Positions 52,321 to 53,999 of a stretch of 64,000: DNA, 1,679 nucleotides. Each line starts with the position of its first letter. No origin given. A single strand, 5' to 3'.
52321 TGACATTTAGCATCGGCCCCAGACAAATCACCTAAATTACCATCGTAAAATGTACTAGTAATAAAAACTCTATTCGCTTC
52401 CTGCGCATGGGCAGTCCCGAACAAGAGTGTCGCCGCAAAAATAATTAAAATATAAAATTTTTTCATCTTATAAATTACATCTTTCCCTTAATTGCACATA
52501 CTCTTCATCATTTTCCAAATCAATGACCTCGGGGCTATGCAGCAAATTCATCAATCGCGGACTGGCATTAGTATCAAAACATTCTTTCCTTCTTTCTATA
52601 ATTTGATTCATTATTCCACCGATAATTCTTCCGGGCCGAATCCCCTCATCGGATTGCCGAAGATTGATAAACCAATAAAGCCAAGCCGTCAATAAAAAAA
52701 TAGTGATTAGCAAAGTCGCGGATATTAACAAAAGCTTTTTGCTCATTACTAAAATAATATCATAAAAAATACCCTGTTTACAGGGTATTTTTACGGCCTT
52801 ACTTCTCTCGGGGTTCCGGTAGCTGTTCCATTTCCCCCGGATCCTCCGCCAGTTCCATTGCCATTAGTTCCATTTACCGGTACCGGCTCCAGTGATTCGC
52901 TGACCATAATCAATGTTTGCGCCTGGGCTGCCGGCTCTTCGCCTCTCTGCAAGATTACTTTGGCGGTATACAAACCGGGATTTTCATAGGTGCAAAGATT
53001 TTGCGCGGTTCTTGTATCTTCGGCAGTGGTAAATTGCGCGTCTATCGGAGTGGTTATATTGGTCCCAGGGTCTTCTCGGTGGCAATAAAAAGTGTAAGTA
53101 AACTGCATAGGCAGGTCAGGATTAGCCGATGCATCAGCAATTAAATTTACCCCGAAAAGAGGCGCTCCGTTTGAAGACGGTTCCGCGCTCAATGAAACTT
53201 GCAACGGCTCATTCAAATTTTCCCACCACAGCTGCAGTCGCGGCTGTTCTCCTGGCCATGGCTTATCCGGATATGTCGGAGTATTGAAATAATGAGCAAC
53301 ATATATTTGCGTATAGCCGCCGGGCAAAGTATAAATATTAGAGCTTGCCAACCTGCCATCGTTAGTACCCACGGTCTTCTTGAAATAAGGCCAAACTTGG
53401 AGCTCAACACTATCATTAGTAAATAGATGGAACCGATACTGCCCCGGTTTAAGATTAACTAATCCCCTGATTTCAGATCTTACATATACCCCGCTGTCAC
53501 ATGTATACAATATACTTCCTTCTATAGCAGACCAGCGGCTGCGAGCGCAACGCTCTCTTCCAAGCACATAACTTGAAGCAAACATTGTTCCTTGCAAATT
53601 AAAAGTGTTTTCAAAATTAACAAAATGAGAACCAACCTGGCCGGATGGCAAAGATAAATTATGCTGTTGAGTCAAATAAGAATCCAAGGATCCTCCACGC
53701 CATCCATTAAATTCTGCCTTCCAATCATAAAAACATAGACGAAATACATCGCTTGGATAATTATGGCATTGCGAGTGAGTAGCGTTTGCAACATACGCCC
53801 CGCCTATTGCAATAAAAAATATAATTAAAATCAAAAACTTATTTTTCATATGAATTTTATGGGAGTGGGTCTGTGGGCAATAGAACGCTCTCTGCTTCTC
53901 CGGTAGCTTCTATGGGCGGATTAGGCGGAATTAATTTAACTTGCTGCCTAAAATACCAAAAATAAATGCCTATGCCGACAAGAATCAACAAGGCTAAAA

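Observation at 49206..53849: Shared extreme C-terminal EVRP tetrapeptide on two secreted multidomain proteins next to the pilus genes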

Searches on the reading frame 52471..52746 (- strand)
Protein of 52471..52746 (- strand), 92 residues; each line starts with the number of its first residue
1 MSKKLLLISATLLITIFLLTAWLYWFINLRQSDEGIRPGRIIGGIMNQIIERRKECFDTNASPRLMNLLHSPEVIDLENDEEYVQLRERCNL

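Call 9: search_protein_families(library=pfam, proteins=[window:52471-52746:-], max_evalue=0.01)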
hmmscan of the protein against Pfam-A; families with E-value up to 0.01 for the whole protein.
window:52471-52746:- (92 aa): 0 families

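Call 63: search_protein_families(library=ncbifam, proteins=[window:52471-52746:-], max_evalue=1)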
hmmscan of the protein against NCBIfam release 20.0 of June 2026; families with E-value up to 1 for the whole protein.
window:52471-52746:- (92 aa): 1 family
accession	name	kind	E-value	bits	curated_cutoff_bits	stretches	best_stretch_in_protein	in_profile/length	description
NF011715.0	PRK15136.1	equivalog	0.27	9.8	563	1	3-34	20-51/390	multidrug efflux MFS transporter periplasmic adaptor subunit EmrA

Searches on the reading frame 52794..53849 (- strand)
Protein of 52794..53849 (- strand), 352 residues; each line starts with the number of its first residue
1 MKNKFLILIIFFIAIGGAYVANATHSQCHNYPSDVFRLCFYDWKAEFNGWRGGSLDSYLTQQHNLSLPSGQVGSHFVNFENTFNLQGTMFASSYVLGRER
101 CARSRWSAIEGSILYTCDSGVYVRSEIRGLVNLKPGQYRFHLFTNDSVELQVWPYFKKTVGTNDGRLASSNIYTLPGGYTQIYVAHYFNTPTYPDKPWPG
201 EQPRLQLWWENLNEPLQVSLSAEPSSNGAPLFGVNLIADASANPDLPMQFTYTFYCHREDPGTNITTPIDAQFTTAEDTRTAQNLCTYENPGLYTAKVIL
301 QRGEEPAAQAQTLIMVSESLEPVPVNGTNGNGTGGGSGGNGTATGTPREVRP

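Call 9: search_protein_families(library=pfam, proteins=[window:52794-53849:-], max_evalue=0.01)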
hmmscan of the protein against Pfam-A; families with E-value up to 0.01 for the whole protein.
window:52794-53849:- (352 aa): 0 families

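Call 10: find_homologous_proteins(query=window:52794-53849:-, max_evalue=0.001)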
Query window:52794-53849:- (352 aa): 2 proteins with E <= 0.001 among 2293 candidates.
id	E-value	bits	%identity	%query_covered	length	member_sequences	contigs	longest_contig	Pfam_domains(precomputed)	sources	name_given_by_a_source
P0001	3.9e-203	692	100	85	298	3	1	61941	-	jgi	-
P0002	2.3e-15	74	45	26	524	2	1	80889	PF17957.8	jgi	-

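Call 12: find_encoding_contigs(protein=P0001, flank=10000, max_places=6)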
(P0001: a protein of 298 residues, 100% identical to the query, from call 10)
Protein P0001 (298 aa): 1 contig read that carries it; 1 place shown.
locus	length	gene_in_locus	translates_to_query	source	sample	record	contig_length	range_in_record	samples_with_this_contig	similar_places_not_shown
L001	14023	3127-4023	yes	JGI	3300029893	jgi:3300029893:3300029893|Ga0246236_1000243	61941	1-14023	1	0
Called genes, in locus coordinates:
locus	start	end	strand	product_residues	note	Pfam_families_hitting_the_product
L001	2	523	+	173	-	?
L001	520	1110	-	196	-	-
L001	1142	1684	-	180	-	-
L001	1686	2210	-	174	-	-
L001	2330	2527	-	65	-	-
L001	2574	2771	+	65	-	-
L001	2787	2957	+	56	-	-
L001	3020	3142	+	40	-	-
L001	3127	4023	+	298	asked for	-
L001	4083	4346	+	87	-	-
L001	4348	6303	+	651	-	PF06482:Endostatin (faint), PF00041:fn3, PF18370:RGI_lyase (faint), PF21910:GH85_C (faint), PF24489:Ig_J_second (faint), PF07588:DUF1554 (weak)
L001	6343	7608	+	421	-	PF18998:Flg_new_2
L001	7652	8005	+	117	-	-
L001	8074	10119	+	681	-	PF22745:Nlig-Ia, PF01653:DNA_ligase_aden, PF03120:OB_DNA_ligase, PF14520:HHH_5 (faint), PF12826:HHH_2, PF00533:BRCT, PF12738:PTCB-BRCT (weak)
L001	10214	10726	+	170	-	-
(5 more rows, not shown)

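Call 63: search_protein_families(library=ncbifam, proteins=[window:52794-53849:-], max_evalue=1)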
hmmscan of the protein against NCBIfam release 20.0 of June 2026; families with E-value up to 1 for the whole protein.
window:52794-53849:- (352 aa): 0 families

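Call 71: predict_structure(protein=window:52794-53849:-)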
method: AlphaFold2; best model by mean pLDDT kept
length: 352 residues; sequences in the alignment: 1
mean_pLDDT: 36.5   pTM: 0.29
mean pLDDT of the five models: 36.5, 33.3, 32.8, 32.7, 28.2
residues with pLDDT >= 90: 0; 70-90: 9; 50-70: 15; < 50: 328
segments of 3 or more residues with pLDDT < 50: 16-249, 258-299, 304-352
pLDDT, mean of each block of 10 residues (from residue 1): 71 55 36 32 34 40 36 29 27 29 31 33 31 31 28 27 26 27 29 30 37 41 38 44 45 50 41 38 44 46 44 35 32 36 29 24
secondary structure, 60 per line:
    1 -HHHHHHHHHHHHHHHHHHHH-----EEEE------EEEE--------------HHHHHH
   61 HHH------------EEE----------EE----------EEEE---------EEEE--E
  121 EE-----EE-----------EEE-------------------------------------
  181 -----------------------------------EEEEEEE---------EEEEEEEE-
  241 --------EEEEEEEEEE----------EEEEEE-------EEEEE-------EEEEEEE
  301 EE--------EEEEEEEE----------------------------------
elements in order: H2-21 E27-30 E37-40 H55-63 E76-78 E101-104 E114-117 E120-122 E141-143 E216-222 E232-239 E249-258 E269-274 E282-286 E294-302 E311-318
